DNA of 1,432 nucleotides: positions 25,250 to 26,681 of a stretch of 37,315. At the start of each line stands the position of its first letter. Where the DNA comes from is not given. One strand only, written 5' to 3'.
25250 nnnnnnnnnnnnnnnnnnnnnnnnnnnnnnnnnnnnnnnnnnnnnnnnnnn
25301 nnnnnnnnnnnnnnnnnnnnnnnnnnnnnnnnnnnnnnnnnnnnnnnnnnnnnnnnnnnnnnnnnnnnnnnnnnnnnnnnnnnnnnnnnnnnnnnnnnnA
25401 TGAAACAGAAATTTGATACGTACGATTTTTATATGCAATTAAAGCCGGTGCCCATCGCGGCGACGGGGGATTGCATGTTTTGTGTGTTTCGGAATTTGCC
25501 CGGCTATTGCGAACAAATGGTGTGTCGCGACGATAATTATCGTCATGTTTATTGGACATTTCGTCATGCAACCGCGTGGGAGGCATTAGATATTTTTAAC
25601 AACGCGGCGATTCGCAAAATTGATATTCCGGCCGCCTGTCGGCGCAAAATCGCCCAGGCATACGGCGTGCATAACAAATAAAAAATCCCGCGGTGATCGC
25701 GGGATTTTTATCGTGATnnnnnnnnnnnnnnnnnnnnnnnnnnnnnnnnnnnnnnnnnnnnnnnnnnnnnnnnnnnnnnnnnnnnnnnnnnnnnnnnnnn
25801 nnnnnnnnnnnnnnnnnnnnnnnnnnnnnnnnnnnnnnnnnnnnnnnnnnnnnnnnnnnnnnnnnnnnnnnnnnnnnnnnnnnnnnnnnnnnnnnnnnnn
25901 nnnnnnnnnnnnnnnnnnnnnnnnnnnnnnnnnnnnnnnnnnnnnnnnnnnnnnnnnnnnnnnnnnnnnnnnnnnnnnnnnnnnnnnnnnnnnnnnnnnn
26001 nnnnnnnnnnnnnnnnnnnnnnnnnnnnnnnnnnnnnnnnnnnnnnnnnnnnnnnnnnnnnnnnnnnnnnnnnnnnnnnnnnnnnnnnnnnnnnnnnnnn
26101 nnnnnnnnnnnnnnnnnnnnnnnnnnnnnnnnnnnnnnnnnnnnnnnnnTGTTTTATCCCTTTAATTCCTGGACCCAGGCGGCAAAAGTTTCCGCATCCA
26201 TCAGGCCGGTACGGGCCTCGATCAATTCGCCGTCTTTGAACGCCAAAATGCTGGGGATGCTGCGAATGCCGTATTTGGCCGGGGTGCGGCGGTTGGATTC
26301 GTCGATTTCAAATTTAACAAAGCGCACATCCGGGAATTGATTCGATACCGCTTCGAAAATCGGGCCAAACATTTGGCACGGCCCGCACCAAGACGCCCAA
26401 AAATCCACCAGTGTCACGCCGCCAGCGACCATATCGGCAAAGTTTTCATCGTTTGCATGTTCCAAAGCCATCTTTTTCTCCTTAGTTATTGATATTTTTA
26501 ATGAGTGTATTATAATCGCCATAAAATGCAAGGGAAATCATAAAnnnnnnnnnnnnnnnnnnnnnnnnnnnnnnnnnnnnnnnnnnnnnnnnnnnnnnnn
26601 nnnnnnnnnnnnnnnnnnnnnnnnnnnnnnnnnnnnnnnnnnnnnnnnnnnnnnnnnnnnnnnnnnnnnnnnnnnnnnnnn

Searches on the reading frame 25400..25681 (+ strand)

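Call 13: search_protein_families(library=pfam, proteins=[window:25400-25681:+], max_evalue=1)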
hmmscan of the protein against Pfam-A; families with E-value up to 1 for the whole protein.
window:25400-25681:+ (93 aa): 1 family
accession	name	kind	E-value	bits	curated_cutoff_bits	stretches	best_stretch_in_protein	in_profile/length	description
PF19238.5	Radical_SAM_2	-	0.088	12.9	26.7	1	23-53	24-55/151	Radical SAM-like domain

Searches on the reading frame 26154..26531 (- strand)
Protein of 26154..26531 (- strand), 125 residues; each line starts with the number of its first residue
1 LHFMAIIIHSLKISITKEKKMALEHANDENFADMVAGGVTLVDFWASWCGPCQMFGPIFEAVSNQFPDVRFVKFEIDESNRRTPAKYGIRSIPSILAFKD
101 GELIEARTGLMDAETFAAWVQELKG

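Call 51: search_protein_families(library=pfam, proteins=[window:26154-26531:-], max_evalue=0.01)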
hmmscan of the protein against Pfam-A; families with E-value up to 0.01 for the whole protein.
window:26154-26531:- (125 aa): 6 families
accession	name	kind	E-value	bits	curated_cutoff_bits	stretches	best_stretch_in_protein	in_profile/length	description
PF00085.26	Thioredoxin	-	1.4e-22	80.1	23.5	1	25-121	4-102/103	Thioredoxin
PF13098.12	Thioredoxin_2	-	2e-07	31.7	27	1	40-119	8-103/104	Thioredoxin-like domain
PF13905.12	Thioredoxin_8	-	1.9e-05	25.3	27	1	39-80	3-47/94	Thioredoxin-like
PF14595.12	Thioredoxin_9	-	0.00022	21.6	25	1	31-101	35-107/129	Thioredoxin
PF04756.19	OST3_OST6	-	0.00074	19.5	27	1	49-122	46-136/294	OST3 / OST6 family, transporter family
PF08534.16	Redoxin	-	0.002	18.3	26.6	1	25-61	17-53/148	Redoxin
